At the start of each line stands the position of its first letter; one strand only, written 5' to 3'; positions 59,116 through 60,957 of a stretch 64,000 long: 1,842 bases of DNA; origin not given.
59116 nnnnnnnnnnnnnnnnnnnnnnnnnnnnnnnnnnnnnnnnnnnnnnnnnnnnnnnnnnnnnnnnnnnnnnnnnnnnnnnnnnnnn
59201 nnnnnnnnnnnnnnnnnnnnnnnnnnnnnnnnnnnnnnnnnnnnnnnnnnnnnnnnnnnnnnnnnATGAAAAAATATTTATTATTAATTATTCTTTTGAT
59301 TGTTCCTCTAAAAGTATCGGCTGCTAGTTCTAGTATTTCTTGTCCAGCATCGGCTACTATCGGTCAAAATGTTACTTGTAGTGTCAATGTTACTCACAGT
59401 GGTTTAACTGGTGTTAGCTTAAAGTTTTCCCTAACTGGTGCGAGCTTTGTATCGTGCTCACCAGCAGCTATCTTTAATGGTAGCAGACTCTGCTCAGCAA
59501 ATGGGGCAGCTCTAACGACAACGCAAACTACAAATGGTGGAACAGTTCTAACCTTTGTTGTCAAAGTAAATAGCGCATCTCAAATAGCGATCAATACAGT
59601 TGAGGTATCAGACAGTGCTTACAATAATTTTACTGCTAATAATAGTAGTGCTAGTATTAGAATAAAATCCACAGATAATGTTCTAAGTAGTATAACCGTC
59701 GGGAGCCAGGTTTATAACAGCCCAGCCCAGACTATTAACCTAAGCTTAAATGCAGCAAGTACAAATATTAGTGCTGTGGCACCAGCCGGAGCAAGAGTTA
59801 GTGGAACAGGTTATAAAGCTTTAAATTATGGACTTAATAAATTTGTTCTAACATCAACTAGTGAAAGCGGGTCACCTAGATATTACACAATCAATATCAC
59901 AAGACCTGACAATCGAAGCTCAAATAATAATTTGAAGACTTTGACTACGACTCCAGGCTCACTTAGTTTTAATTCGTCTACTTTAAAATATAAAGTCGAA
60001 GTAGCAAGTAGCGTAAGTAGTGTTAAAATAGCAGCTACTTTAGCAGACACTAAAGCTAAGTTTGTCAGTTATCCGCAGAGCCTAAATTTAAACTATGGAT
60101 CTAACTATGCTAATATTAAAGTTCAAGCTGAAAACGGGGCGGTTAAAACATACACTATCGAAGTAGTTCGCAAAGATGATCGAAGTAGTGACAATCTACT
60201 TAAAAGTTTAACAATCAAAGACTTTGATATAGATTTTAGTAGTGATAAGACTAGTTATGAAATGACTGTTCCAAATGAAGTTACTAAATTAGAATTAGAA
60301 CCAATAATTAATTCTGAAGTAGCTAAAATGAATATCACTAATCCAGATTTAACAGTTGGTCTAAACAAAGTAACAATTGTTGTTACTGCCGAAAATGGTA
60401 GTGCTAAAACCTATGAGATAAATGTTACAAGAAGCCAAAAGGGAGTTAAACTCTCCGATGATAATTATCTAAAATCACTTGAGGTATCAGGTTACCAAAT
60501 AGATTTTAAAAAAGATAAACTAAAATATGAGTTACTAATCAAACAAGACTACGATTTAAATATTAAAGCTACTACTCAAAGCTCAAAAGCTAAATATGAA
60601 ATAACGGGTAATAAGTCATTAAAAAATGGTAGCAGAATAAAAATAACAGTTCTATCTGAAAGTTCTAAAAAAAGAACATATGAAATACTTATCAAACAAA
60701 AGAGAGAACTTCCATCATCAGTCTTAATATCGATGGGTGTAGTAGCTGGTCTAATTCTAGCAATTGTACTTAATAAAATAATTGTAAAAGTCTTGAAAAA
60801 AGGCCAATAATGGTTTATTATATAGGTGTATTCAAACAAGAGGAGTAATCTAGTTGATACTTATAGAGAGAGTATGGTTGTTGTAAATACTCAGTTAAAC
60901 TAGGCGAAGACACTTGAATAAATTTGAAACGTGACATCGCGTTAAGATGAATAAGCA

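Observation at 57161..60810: Translationally coupled dockerin-protease / cohesin-like anchor pair: a putative surface protease-docking system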

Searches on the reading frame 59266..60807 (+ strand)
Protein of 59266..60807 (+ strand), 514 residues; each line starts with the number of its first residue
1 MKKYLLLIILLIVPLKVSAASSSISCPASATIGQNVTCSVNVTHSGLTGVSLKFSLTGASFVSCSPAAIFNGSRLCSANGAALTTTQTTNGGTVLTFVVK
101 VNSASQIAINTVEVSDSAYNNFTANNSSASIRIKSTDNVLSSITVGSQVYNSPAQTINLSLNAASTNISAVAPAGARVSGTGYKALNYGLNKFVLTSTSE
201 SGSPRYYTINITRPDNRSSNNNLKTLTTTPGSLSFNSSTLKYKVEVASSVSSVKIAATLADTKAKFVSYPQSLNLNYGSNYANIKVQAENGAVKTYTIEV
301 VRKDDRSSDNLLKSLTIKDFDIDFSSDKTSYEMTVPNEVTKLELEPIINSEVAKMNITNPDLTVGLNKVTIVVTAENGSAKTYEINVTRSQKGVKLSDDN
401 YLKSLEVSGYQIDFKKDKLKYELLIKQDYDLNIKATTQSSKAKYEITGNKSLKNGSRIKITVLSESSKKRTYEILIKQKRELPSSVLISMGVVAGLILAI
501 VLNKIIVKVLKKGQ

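Call 3: search_protein_families(library=pfam, proteins=[window:59266-60807:+], max_evalue=1)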
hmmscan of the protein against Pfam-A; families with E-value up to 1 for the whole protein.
window:59266-60807:+ (514 aa): 3 families
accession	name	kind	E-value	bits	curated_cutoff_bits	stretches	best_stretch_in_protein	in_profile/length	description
PF12733.13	Cadherin-like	-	6.8e-27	94.2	24.2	4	312-389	1-88/89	Cadherin-like beta sandwich domain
PF21200.3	Glyco_hydro_39_C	-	0.00085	20.1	27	0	308-333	18-43/89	Alpha-L-iduronidase C-terminal domain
PF07154.16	DUF1392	-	0.13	12.8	25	1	392-470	25-106/150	Protein of unknown function (DUF1392)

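Call 4: search_protein_families(library=ncbifam, proteins=[window:59266-60807:+], max_evalue=1)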
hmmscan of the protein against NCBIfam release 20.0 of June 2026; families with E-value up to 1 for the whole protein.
window:59266-60807:+ (514 aa): 1 family
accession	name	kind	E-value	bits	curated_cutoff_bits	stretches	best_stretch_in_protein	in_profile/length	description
NF040643.1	S6_alt_immun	equivalog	0.048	14.2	30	1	405-465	2-63/78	pyocin S6 family toxin immunity protein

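Call 6: find_homologous_proteins(query=window:59266-60807:+, max_evalue=0.001)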
Query window:59266-60807:+ (514 aa): 227 proteins with E <= 0.001 among 8000 candidates; the best 120 are listed.
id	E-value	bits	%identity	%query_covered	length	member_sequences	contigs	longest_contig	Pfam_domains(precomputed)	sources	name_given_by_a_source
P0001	0.0e+0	1055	100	100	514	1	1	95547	PF12733.14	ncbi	-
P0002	8.2e-191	653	61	98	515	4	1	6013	PF12733.14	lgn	-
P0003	5.9e-115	403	38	90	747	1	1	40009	PF12733.14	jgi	-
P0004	1.1e-102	362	37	93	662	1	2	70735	PF12733.14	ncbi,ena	-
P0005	2.3e-101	358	37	92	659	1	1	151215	PF12733.14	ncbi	-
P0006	2.5e-100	354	42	97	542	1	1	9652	PF12733.14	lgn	-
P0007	1.1e-99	352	42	94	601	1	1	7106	PF12733.14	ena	-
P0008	1.4e-99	352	41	97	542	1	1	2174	PF12733.14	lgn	-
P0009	5.4e-97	344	41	97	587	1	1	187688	PF12733.14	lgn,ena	-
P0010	5.7e-97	343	36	91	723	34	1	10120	PF12733.14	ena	-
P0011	6.8e-97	343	45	95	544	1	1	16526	PF12733.14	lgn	-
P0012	1.4e-95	339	40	94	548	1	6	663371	PF12733.14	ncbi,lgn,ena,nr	ncbi:MAG: cadherin-like beta sandwich domain-containing protein [Bacilli bacterium]|nr:cadherin-like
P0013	2.3e-95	338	41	96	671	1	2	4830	PF12733.14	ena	-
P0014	4.9e-95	337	37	97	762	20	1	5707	PF12733.14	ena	-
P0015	8.5e-95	336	40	98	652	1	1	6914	PF12733.14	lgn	-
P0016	9.0e-95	336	41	96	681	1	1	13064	PF12733.14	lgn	-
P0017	3.7e-93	331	43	95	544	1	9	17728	PF12733.14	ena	-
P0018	1.7e-92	329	40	98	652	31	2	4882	PF12733.14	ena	-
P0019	2.3e-92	328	39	93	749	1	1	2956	PF12733.14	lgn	-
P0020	3.3e-92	328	40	100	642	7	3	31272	PF12733.14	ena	-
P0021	3.6e-92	328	39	67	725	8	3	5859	PF12733.14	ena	-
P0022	4.4e-92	327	40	96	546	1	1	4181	PF12733.14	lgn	-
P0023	1.2e-88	316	39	98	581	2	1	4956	PF12733.14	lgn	-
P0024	2.4e-88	315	39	93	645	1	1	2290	PF12733.14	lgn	-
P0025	9.0e-87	310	38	99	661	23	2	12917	PF12733.14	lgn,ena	-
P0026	6.5e-86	307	36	99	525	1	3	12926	PF12733.14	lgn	-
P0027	1.2e-85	306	39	94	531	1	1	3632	PF12733.14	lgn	-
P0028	2.0e-85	305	37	99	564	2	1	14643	PF12733.14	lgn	-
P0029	1.4e-84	303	38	99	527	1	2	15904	PF12733.14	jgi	-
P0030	3.3e-84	301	39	98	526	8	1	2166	PF12733.14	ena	-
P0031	3.0e-83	298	37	99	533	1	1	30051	PF12733.14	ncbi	-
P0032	1.6e-82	296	37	89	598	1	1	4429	PF12733.14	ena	-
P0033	1.7e-82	296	36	98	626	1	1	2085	PF12733.14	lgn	-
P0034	4.5e-81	291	41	90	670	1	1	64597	PF12733.14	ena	-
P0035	2.7e-80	289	41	90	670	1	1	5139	PF12733.14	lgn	-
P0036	1.1e-79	286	40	93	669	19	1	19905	PF12733.14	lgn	-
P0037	6.8e-79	284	36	93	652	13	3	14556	PF12733.14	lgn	-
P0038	1.7e-78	283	38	95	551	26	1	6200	PF12733.14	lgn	-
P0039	1.8e-78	283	36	56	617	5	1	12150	PF12733.14,PF01917.22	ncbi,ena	-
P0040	3.4e-78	282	43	67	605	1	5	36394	PF12733.14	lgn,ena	-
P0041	1.8e-77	279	38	100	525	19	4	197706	PF12733.14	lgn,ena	-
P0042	5.9e-77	277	38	93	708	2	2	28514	PF12733.14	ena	-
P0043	6.9e-77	277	41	84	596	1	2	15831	PF12733.14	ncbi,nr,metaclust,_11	ncbi:MAG: cadherin-like beta sandwich domain-containing protein [Tenericutes bacterium]|nr:cadherin-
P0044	9.8e-77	277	41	84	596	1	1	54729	PF12733.14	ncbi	-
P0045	2.6e-76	275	35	93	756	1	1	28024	PF12733.14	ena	-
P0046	5.5e-75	271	35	92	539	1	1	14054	PF12733.14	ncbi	-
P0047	1.3e-74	270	37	98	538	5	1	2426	PF12733.14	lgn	-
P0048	1.4e-74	270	44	65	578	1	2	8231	PF12733.14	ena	-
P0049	4.4e-74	268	38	94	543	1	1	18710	PF12733.14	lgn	-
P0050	1.4e-73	266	37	93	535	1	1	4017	PF12733.14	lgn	-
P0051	3.3e-73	265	39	94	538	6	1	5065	PF12733.14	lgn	-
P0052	6.2e-73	264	37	99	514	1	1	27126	PF12733.14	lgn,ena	-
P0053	3.9e-72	262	38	98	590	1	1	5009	PF12733.14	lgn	-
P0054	4.2e-71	258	36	92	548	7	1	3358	PF12733.14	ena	-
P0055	5.9e-71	258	38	93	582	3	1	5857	PF12733.14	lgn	-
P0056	5.1e-70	255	40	67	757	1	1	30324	PF12733.14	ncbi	-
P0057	5.6e-70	254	37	98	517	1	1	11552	PF12733.14,PF02368.25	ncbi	-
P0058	1.2e-69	253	38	97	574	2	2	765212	PF12733.14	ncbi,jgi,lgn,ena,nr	ncbi:MAG: cadherin-like beta sandwich domain-containing protein [Firmicutes bacterium]|nr:cadherin-l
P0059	3.4e-68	249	36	96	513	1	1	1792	PF12733.14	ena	-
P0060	5.7e-68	248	38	71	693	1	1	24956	PF12733.14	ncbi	-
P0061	3.8e-67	245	35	97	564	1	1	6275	PF12733.14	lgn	-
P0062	1.6e-66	243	37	93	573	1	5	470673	PF12733.14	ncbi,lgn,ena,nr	ncbi:MAG: cadherin-like beta sandwich domain-containing protein [Bacilli bacterium]|nr:cadherin-like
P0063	1.4e-65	240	36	97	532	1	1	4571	PF12733.14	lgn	-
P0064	1.9e-63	233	34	98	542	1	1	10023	PF12733.14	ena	-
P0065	3.3e-63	232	34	96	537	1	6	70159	PF12733.14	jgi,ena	-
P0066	8.9e-63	231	36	94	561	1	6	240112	PF12733.14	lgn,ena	-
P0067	9.4e-63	231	36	93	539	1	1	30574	PF12733.14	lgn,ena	-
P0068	1.9e-62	230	36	94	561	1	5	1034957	PF12733.14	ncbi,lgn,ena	-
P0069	2.0e-62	230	36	94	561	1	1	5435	PF12733.14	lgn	-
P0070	5.5e-62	228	36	94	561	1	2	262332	PF12733.14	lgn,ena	-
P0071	5.5e-62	228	36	94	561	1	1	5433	PF12733.14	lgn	-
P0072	8.3e-62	228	36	94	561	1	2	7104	PF12733.14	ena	-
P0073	8.5e-62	228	36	94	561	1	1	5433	PF12733.14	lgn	-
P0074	1.1e-61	227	36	97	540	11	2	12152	PF12733.14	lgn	-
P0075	1.2e-61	227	34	97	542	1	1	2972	PF12733.14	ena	-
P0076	3.1e-61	226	35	94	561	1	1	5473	PF12733.14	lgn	-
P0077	4.6e-61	225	35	94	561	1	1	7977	PF12733.14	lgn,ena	-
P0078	8.8e-61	224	35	94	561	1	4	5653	PF12733.14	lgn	-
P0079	1.6e-60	223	35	94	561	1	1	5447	PF12733.14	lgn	-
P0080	4.3e-60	222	35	94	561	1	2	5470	PF12733.14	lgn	-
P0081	5.0e-60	222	35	94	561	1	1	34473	PF12733.14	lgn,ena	-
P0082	7.4e-59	218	35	93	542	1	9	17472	PF12733.14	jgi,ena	-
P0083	5.3e-58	215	43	58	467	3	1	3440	PF12733.14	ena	-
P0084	5.4e-57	212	38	85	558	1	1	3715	PF12733.14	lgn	-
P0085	1.3e-56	210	35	100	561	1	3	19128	PF12733.14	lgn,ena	-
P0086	1.9e-56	210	33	99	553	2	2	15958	PF12733.14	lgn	-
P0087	1.9e-55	207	34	94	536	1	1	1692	PF12733.14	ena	-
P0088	3.6e-55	206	40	69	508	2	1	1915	PF12733.14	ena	-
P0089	1.8e-54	203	34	82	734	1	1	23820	PF12733.14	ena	-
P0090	9.2e-54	201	33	70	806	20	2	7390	PF12733.14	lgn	-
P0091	1.1e-52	198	37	73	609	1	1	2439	PF12733.14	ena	-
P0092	1.3e-51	194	34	74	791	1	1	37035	PF12733.14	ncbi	-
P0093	1.3e-50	191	36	70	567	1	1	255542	PF12733.14,PF00963.25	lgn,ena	-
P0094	1.5e-50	191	31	94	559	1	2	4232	PF12733.14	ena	-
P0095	1.7e-50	190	31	94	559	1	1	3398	PF12733.14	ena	-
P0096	3.1e-48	183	34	51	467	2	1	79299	PF12733.14,PF18957.7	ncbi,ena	-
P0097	8.4e-48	181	32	93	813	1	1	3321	PF12733.14,PF00963.25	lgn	-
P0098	2.8e-47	180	31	93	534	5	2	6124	PF12733.14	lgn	-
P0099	5.9e-47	179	35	61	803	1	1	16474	PF12733.14,PF13115.12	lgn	-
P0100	4.8e-46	176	32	92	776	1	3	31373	PF12733.14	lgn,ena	-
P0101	2.2e-42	164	38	49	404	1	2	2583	PF12733.14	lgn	-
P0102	2.8e-41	160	31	90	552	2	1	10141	PF12733.14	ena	-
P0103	3.2e-41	160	37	56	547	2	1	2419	PF12733.14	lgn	-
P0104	2.4e-39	154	31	89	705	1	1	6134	PF12733.14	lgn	-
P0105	8.1e-39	152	41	50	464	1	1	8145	PF12733.14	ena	-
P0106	2.7e-38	150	34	69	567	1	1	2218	PF12733.14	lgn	-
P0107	6.5e-38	149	35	75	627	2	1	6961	PF12733.14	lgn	-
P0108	9.4e-38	148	31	73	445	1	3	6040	PF12733.14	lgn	-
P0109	3.7e-36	143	33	78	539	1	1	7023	PF12733.14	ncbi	-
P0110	4.3e-36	143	30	93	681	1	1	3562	PF12733.14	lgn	-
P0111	1.1e-35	142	35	59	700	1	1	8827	PF12733.14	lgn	-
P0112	5.3e-35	139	30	93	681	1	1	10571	PF12733.14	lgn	-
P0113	8.5e-35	139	31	55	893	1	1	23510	PF12733.14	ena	-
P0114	1.3e-34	138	36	54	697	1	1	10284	PF12733.14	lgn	-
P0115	2.7e-34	137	33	79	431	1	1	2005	PF12733.14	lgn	-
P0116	2.9e-34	137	30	93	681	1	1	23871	PF12733.14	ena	-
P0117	9.9e-34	135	33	70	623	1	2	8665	PF12733.14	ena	-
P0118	1.0e-33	135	36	61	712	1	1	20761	PF12733.14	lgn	-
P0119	1.1e-33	135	34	59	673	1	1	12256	PF12733.14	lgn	-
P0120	1.3e-33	135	34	75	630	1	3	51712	PF12733.14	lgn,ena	-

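Call 9: search_protein_families(library=pfam, proteins=[P0093, P0097, P0002, P0003, P0004, P0012, P0058, P0039, P0096], max_evalue=0.1)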
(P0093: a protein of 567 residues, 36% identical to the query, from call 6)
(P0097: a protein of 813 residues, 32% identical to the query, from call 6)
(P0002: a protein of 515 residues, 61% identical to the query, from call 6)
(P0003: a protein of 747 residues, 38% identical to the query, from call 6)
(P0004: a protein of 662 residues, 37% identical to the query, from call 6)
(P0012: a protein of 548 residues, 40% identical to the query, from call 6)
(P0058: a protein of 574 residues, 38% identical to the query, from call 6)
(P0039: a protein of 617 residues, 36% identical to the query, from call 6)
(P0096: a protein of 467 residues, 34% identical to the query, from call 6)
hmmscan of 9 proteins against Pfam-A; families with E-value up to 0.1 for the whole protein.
P0093 (567 aa): 2 families
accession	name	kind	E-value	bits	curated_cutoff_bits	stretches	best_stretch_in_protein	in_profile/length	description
PF12733.13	Cadherin-like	-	6.7e-35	119.9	24.2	3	171-251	1-88/89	Cadherin-like beta sandwich domain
PF00963.24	Cohesin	-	2.1e-16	60.8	24.1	1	33-154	8-132/139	Cohesin domain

P0097 (813 aa): 2 families
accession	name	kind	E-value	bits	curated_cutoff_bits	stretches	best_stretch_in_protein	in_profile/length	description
PF12733.13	Cadherin-like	-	3.3e-30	104.8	24.2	4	337-415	2-89/89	Cadherin-like beta sandwich domain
PF00963.24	Cohesin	-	3.2e-09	37.5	24.1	1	38-152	5-135/139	Cohesin domain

P0002 (515 aa): 2 families
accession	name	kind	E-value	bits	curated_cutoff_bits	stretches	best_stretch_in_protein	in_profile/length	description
PF12733.13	Cadherin-like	-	5.2e-22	78.5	24.2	3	223-303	1-89/89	Cadherin-like beta sandwich domain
PF06868.16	DUF1257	-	0.0069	17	22.2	0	405-429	33-55/103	Protein of unknown function (DUF1257)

P0003 (747 aa): 3 families
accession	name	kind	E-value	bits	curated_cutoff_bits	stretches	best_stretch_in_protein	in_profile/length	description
PF12733.13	Cadherin-like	-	5e-54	181.1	24.2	5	236-317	1-88/89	Cadherin-like beta sandwich domain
PF09136.16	Glucodextran_B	-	0.00036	20.8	27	0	432-499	15-80/83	Glucodextranase, domain B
PF17390.7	Bac_rhamnosid_C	-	0.062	13.6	22.1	0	451-484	18-51/78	Bacterial alpha-L-rhamnosidase C-terminal domain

P0004 (662 aa): 3 families
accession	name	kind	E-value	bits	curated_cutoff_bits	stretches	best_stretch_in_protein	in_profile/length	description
PF12733.13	Cadherin-like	-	3.2e-43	146.5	24.2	5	430-500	9-89/89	Cadherin-like beta sandwich domain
PF19059.5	DUF5755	-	0.03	14.9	25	0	530-575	41-86/91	Family of unknown function (DUF5755)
PF19762.4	DUF6249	-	0.083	13.3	33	0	593-645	4-56/104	Domain of unknown function (DUF6249)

P0012 (548 aa): 3 families
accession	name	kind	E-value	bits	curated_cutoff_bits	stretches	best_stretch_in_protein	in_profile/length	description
PF12733.13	Cadherin-like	-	6.3e-33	113.5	24.2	3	235-316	2-89/89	Cadherin-like beta sandwich domain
PF19059.5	DUF5755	-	0.0081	16.7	25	1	392-475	3-84/91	Family of unknown function (DUF5755)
PF11166.13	DUF2951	-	0.095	13.4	26.7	0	474-528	37-90/98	Protein of unknown function (DUF2951)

P0058 (574 aa): 6 families
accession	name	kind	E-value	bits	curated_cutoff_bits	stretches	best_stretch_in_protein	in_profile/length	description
PF12733.13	Cadherin-like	-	5.7e-39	132.9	24.2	4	372-451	1-89/89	Cadherin-like beta sandwich domain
PF10963.14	Phage_TAC_10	-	0.029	15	25.7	0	172-194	3-25/82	Phage tail assembly chaperone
PF00016.26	RuBisCO_large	-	0.031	14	30.1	0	435-470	76-110/299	Ribulose bisphosphate carboxylase large chain, catalytic domain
PF07495.19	Y_Y_Y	-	0.048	14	26.6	0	218-245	33-62/65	Y_Y_Y domain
PF21318.3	BRCA2DBD_OB2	-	0.087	13.1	27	0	226-249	1-24/66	BRCA2, OB2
PF25713.1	N4_GP8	-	0.096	13.7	25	0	471-502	9-40/62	Bacteriophage N4 DNA replication inhibitor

P0039 (617 aa): 9 families
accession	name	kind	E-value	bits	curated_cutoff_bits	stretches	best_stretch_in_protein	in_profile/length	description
PF12733.13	Cadherin-like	-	3.3e-36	124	24.2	5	320-395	1-86/89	Cadherin-like beta sandwich domain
PF01917.21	Arch_flagellin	-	1.1e-08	36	29.5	1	337-392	100-161/162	Archaebacterial flagellin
PF22668.1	DUF7009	-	0.0012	19.6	27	0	148-209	31-92/119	Family of unknown function (DUF7009)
PF21160.3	PrkC-like_PASTA-like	-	0.0027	18.5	27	0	525-578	11-65/74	Serine/threonine protein kinase-like, C-terminal PASTA-like domain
PF11080.13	GhoS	-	0.0076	16.7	21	0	293-322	3-32/94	Endoribonuclease GhoS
PF22453.1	TubZ-like_C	-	0.035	14.5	26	0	218-264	10-57/144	Tubulin/FtsZ-like protein TubZ-like, C-terminal domain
PF03834.20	Rad10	-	0.047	14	28.1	0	495-589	9-100/115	Binding domain of DNA repair protein Ercc1 (rad10/Swi10)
PF14527.11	LAGLIDADG_WhiA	-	0.052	14.1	23.2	0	506-546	21-60/93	WhiA LAGLIDADG-like domain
PF03625.19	DUF302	-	0.095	13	23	0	346-394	14-62/63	Domain of unknown function DUF302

P0096 (467 aa): 8 families
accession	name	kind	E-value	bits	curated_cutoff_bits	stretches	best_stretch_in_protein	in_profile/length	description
PF12733.13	Cadherin-like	-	4.9e-18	65.8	24.2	3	285-347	13-88/89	Cadherin-like beta sandwich domain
PF18957.6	RibLong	-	2.6e-08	35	27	2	288-346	36-91/93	Long Rib domain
PF12870.14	DUF4878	-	0.0077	17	24.1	1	347-434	18-102/112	Domain of unknown function (DUF4878)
PF19860.4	DUF6334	-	0.012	15.6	25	1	149-196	17-63/125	Family of unknown function (DUF6334)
PF18116.7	SNX17_FERM_C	-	0.021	15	22.9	0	320-375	21-76/109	Sorting Nexin 17 FERM C-terminal domain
PF18968.5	DUF5707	-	0.022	15.2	26.8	0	209-230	17-38/98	Family of unknown function (DUF5707)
PF23619.1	Ig_VWA7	-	0.031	14.9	27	0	22-53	59-90/104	VWA7 Ig-like domain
PF08428.16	Rib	-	0.044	14.9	27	0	375-437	18-75/76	Rib domain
